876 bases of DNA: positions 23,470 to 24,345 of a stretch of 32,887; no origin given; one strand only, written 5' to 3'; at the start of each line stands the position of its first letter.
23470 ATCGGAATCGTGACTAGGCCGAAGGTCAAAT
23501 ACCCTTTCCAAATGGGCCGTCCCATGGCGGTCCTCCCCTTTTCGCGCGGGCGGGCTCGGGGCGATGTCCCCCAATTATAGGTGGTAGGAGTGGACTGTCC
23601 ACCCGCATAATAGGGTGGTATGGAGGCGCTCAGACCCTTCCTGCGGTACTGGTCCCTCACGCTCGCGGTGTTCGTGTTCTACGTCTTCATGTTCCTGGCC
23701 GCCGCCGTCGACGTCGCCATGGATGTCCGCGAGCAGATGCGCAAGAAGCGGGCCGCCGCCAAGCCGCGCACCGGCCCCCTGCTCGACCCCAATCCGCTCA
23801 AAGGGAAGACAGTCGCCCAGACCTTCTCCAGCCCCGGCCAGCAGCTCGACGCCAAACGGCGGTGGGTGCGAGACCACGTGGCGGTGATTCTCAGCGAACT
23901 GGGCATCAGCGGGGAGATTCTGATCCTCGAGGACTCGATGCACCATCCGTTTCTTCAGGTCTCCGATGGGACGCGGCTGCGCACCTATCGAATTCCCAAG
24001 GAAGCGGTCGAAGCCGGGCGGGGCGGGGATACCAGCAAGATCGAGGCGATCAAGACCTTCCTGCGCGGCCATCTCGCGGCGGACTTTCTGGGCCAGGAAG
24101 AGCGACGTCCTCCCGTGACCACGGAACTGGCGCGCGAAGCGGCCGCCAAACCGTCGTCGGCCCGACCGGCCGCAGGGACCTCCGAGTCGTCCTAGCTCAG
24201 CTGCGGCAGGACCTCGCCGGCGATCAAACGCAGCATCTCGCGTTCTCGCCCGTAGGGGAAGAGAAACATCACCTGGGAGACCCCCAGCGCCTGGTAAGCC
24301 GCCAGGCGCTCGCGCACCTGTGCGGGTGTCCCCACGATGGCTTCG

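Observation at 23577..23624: Overlapping palindromes and direct repeats in the ku / hypothetical-gene divergent promoter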

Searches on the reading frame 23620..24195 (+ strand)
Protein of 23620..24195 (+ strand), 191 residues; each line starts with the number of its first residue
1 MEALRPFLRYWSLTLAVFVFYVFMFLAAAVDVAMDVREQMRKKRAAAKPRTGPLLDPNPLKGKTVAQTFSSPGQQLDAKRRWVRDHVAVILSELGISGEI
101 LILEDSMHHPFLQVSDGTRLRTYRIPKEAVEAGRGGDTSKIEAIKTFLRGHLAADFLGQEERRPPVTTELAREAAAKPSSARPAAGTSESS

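Call 9: search_protein_families(library=pfam, proteins=[window:23620-24195:+], max_evalue=0.01)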
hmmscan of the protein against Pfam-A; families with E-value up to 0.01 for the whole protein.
window:23620-24195:+ (191 aa): 0 families

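Call 19: find_homologous_proteins(query=window:23620-24195:+)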
Query window:23620-24195:+ (191 aa): 105 proteins with E <= 0.001 among 1439 candidates.
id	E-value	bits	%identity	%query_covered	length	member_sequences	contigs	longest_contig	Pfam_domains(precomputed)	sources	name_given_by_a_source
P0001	3.5e-119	413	100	100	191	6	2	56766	-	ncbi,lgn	ncbi:MAG: hypothetical protein ACRDF5_02225 [bacterium]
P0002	5.8e-100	351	85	93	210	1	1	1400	-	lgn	-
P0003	3.0e-99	348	86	93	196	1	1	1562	-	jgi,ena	-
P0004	3.4e-99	348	83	91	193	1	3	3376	-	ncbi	-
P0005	3.5e-99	348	85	93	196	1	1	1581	-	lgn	-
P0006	1.6e-98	346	85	93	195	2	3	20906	-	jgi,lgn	jgi:hypothetical protein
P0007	2.5e-95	336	81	89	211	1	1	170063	-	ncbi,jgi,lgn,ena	-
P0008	1.8e-93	329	79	91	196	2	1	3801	-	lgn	-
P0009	2.0e-92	326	80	93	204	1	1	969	-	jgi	jgi:hypothetical protein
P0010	7.9e-90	318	79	91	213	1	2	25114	-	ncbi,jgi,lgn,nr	ncbi:MAG TPA: hypothetical protein VGR25_06345 [bacterium]|jgi:hypothetical protein|nr:hypothetical 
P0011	1.3e-85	304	81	84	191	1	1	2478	-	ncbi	ncbi:MAG: hypothetical protein ACRDHY_08500, partial [Anaerolineales bacterium]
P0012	2.1e-82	293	71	88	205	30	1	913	-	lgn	-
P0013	8.0e-82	292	71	88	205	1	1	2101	-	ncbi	-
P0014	1.0e-81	291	72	90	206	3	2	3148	-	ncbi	-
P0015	1.9e-81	290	72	88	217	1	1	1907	-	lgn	-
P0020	3.3e-74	267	69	91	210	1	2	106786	-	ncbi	-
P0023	2.9e-71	257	66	91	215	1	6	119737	-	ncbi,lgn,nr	ncbi:MAG: hypothetical protein QN152_08280 [Armatimonadota bacterium]|nr:hypothetical protein [Armat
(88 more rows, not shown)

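Call 20: find_encoding_contigs(protein=P0006, flank=3000, max_places=3)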
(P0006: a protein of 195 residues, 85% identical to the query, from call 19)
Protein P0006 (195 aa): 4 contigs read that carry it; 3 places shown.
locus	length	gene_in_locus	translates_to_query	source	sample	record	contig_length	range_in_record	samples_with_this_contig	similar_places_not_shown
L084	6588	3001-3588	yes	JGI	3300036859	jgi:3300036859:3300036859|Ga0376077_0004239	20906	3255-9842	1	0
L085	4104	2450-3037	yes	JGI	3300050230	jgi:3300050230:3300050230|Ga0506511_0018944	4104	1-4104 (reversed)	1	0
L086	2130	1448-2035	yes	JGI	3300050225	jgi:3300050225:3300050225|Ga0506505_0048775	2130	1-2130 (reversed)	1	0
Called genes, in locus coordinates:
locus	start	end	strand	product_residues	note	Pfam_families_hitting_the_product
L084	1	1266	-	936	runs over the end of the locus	PF13298:LigD_N, PF01068:DNA_ligase_A_M, PF04679:DNA_ligase_A_C, PF21686:LigD_Prim-Pol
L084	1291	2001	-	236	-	PF01904:DUF72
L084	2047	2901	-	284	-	PF02735:Ku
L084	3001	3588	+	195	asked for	-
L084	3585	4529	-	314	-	PF00296:Bac_luciferase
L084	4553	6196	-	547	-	PF05960:DUF885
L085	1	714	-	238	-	?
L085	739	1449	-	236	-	PF01904:DUF72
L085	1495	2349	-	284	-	PF02735:Ku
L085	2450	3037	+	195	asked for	-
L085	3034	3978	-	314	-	PF00296:Bac_luciferase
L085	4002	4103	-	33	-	?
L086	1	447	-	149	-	?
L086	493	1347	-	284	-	PF02735:Ku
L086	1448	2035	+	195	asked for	-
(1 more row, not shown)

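Call 21: find_encoding_contigs(protein=P0007, flank=3000, max_places=3)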
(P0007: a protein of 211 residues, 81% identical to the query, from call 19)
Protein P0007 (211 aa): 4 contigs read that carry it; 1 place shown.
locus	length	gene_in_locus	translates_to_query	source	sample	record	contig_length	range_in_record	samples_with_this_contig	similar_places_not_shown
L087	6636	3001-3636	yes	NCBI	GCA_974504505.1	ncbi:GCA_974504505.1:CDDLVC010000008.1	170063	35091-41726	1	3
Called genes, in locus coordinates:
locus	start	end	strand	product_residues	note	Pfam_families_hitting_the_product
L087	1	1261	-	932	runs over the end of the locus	PF13298:LigD_N, PF01068:DNA_ligase_A_M, PF04679:DNA_ligase_A_C, PF21686:LigD_Prim-Pol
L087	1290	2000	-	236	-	PF01904:DUF72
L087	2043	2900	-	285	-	PF02735:Ku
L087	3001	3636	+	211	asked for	-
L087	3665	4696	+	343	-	PF00211:Guanylate_cyc, PF25199:nSTAND_NTPase5 (faint), PF20703:nSTAND1 (faint), PF13191:AAA_16 (weak)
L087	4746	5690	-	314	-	PF00296:Bac_luciferase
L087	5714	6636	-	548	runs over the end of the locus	PF05960:DUF885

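Call 22: find_encoding_contigs(protein=P0020, flank=3000, max_places=3)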
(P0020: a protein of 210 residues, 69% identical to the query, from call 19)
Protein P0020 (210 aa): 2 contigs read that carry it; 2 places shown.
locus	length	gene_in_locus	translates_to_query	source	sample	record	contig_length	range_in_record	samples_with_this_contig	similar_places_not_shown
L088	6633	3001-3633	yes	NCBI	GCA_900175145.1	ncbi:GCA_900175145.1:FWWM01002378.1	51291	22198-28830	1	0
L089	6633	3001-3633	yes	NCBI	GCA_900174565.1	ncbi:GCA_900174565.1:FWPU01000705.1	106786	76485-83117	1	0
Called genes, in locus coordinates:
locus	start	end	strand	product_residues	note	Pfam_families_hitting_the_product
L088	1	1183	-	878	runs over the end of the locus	PF13298:LigD_N, PF01068:DNA_ligase_A_M, PF04679:DNA_ligase_A_C, PF21686:LigD_Prim-Pol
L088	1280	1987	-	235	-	PF01904:DUF72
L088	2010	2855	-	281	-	PF02735:Ku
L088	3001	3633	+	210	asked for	-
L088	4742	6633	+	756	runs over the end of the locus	PF01869:BcrAD_BadFG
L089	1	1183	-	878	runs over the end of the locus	PF13298:LigD_N, PF01068:DNA_ligase_A_M, PF04679:DNA_ligase_A_C, PF21686:LigD_Prim-Pol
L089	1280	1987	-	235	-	PF01904:DUF72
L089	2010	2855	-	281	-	PF02735:Ku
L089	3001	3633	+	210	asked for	-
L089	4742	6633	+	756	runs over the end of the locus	PF01869:BcrAD_BadFG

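Call 23: find_encoding_contigs(protein=P0023, flank=3000, max_places=3)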
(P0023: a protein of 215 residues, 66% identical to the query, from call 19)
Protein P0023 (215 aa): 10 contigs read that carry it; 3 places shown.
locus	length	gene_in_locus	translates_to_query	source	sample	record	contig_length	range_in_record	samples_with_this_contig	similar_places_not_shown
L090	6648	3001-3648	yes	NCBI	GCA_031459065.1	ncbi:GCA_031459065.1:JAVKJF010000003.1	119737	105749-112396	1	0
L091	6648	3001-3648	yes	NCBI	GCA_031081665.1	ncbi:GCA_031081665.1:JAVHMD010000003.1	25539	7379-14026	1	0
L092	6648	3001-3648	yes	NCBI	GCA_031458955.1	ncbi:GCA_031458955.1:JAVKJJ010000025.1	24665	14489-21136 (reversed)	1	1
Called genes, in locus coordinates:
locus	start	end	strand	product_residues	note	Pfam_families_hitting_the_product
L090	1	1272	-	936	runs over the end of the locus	PF13298:LigD_N, PF01068:DNA_ligase_A_M, PF04679:DNA_ligase_A_C, PF21686:LigD_Prim-Pol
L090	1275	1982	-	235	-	PF01904:DUF72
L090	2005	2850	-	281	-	PF02735:Ku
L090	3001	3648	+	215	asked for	-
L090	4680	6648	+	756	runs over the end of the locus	PF01869:BcrAD_BadFG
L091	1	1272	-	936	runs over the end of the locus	PF13298:LigD_N, PF01068:DNA_ligase_A_M, PF04679:DNA_ligase_A_C, PF21686:LigD_Prim-Pol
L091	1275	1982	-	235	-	PF01904:DUF72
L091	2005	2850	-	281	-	PF02735:Ku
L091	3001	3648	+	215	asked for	-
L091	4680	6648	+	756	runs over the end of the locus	PF01869:BcrAD_BadFG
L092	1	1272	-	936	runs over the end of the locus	PF13298:LigD_N, PF01068:DNA_ligase_A_M, PF04679:DNA_ligase_A_C, PF21686:LigD_Prim-Pol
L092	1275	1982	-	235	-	PF01904:DUF72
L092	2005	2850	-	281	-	PF02735:Ku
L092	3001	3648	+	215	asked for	-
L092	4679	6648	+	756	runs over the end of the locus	PF01869:BcrAD_BadFG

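Call 25: find_related_loci(query=A1, collection=metagenome_contigs, flank=2500)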
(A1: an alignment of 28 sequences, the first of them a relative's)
Query A1 (191 aa) in metagenome_contigs; peptide patterns used: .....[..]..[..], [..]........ (x = any residue, [..] = any of these).
104 stretches matched a pattern; 63 encode a relative of the query (tblastn E <= 1e-3); 63 distinct loci.
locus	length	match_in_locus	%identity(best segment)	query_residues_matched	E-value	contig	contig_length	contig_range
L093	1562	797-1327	86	1-177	7e-109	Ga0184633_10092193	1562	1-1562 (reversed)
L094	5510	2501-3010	81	1-170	9e-94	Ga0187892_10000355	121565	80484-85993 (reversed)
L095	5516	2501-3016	72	2-173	3e-82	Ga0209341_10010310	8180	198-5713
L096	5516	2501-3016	72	2-173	3e-82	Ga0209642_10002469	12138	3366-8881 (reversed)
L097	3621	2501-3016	72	2-173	6e-82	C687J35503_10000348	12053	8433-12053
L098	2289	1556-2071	72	2-173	2e-84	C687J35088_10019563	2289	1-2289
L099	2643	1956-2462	70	2-170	7e-81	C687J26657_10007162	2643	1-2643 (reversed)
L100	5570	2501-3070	65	2-189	1e-78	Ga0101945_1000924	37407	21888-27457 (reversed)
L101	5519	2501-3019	69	2-174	3e-78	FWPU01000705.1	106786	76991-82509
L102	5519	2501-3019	65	2-173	2e-69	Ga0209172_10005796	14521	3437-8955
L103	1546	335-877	54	4-184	1e-62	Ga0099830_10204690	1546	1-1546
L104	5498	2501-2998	59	7-173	5e-57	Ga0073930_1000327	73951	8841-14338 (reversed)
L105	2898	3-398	67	39-170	1e-58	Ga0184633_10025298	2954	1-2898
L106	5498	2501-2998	59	7-173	5e-57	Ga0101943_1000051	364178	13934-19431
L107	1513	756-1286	53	4-183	2e-58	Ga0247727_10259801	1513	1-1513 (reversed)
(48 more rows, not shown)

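Call 31: find_encoding_contigs(protein=P0004, flank=1500, max_places=3)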
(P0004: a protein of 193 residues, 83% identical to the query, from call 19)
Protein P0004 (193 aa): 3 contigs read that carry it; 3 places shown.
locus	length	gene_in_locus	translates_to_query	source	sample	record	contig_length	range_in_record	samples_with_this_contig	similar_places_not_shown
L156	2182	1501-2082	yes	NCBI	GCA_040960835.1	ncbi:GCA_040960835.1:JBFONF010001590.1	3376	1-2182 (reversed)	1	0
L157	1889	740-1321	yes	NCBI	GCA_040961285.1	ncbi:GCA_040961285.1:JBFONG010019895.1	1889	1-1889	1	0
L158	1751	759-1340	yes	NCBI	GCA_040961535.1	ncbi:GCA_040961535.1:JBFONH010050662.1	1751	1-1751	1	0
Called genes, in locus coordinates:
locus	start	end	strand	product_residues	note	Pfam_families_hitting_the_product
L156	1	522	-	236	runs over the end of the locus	PF01904:DUF72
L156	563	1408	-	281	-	PF02735:Ku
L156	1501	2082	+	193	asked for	-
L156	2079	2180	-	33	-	?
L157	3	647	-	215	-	?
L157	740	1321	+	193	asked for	-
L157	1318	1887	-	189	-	?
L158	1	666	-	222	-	?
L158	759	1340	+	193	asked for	-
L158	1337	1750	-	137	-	?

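Call 32: find_encoding_contigs(protein=P0008, flank=1500, max_places=3)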
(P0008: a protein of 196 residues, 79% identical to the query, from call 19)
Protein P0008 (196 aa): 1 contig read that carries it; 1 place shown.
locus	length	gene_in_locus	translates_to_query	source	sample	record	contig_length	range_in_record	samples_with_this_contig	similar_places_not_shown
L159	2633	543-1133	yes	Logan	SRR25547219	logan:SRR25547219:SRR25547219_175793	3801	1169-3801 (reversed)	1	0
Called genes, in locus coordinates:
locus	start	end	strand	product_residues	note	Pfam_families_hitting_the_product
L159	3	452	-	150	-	?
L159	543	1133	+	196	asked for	-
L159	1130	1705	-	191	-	PF00296:Bac_luciferase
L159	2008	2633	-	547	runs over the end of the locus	PF05960:DUF885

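Call 33: find_encoding_contigs(protein=P0002, flank=1500, max_places=3)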
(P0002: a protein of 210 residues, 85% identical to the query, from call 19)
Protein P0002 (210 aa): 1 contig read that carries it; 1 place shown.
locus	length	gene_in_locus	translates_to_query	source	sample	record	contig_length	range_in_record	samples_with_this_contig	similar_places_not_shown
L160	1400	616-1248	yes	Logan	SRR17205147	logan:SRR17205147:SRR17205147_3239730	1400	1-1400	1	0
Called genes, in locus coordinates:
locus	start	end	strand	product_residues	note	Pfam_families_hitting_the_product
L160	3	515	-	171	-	?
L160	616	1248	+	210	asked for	-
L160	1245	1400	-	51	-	?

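Call 34: find_encoding_contigs(protein=P0011, flank=1500, max_places=3)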
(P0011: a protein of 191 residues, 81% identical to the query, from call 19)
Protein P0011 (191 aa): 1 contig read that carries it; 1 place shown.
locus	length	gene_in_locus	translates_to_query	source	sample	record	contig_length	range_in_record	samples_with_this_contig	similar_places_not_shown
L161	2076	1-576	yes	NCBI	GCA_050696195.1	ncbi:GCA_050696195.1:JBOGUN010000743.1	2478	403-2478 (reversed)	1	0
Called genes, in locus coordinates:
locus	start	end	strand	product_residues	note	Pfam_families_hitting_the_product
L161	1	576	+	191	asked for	?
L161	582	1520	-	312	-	PF00296:Bac_luciferase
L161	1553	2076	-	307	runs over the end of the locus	PF05960:DUF885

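Call 52: predict_structure(alignment_id=A1)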
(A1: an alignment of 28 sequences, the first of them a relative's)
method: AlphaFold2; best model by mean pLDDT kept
length: 191 residues; sequences in the alignment: 28
mean_pLDDT: 75.9   pTM: 0.47
mean pLDDT of the five models: 75.9, 73.7, 73.1, 71.4, 70.9
residues with pLDDT >= 90: 61; 70-90: 68; 50-70: 29; < 50: 33
segments of 3 or more residues with pLDDT < 50: 53-56, 65-73, 178-191
pLDDT, mean of each block of 10 residues (from residue 1): 71 90 95 86 65 49 47 68 91 87 86 88 91 91 92 88 72 53 37 46
secondary structure, 60 per line:
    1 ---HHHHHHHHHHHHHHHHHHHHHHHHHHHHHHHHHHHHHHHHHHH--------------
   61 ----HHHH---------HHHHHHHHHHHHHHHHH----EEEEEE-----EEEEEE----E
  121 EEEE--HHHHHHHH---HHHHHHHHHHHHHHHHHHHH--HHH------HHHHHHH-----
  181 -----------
elements in order: H4-46 H65-68 H78-94 E99-104 E110-115 E120-124 H127-134 H138-157 H169-175

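Call 54: fold_search(model_id=the predicted structure, library=pdb)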
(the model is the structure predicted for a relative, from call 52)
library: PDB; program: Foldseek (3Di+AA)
matches with E <= 10: 955; with E <= 0.001: 0
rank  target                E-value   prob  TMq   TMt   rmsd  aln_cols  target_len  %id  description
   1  6frk_z                3.8e-02  0.69  0.18  0.35   7.3        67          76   12  Structure of a prehandover mammalian ribosomal SRP and SRP receptor targeting complex (released 2018-03-28)
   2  4ue5_B                3.8e-02  0.63  0.18  0.35   8.3        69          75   13  Structural basis for targeting and elongation arrest of Bacillus signal recognition particle (released 2015-09-09)
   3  1e8o_B                4.3e-02  0.63  0.18  0.35   8.3        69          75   13  Core of the Alu domain of the mammalian SRP (released 2000-11-08)
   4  1e8o_D                7.6e-02  0.82  0.19  0.41   7.3        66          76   11  Core of the Alu domain of the mammalian SRP (released 2000-11-08)
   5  4tma_F                7.6e-02  0.51  0.20  0.12   7.2        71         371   17  Crystal structure of gyrase bound to its inhibitor YacG (released 2014-07-23)
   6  4ue5_E                1.0e-01  0.63  0.19  0.39   9.2        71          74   11  Structural basis for targeting and elongation arrest of Bacillus signal recognition particle (released 2015-09-09)
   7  7nfx_w                1.0e-01  0.57  0.18  0.37   9.3        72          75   10  Mammalian ribosome nascent chain complex with SRP and SRP receptor in early state A (released 2021-06-02)
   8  5aox_A                1.2e-01  0.60  0.18  0.37   9.3        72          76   11  Human Alu RNA retrotransposition complex in the ribosome-stalling conformation (released 2015-11-11)
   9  4tma_B                1.3e-01  0.54  0.22  0.13   7.0        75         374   20  Crystal structure of gyrase bound to its inhibitor YacG (released 2014-07-23)
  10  1e8o_A                1.5e-01  0.54  0.18  0.39   9.5        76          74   12  Core of the Alu domain of the mammalian SRP (released 2000-11-08)
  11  8qqs_D                1.5e-01  0.51  0.22  0.07   6.9        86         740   17  E. coli DNA gyrase bound to a linear part of a DNA minicircle (released 2024-04-10)
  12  4y4o_2y               1.5e-01  0.41  0.21  0.35   7.4        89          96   16  Crystal structure of the Thermus thermophilus 70S ribosome with rRNA modifications and bound to protein Y (YfiA) at 2 (released 2015-03-18)
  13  2w9j_A                1.6e-01  0.66  0.19  0.43   6.9        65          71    3  The crystal structure of SRP14 from the Schizosaccharomyces pombe signal recognition particle (released 2009-02-03)
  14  2lez_MODEL_1_A        1.7e-01  0.18  0.16  0.23  15.1       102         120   13  Solution NMR structure of N-terminal domain of Salmonella effector protein PipB2. Northeast structural genomic (released 2011-07-27)
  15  4uyj_B                1.8e-01  0.35  0.18  0.32   7.3        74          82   11  Crystal structure of a Signal Recognition Particle Alu domain in the elongation arrest conformation (released 2014-11-05)
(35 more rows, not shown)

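Call 64: find_encoding_contigs(protein=P0009, flank=1000, max_places=3)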
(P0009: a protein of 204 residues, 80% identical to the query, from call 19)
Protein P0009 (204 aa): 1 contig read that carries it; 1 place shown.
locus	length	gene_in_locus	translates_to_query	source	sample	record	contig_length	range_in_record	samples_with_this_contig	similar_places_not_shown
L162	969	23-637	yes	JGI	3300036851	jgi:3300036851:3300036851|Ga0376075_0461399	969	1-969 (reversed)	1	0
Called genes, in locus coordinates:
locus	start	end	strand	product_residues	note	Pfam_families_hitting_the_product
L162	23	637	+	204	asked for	-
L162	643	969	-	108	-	?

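Call 65: find_encoding_contigs(protein=P0005, flank=1000, max_places=3)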
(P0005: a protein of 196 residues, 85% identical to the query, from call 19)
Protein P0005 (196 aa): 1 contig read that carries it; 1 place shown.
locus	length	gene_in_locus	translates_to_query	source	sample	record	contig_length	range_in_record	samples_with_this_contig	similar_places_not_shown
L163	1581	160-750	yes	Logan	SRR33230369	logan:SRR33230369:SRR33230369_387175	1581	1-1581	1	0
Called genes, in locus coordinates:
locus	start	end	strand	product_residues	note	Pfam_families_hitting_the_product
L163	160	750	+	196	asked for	-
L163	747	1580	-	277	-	?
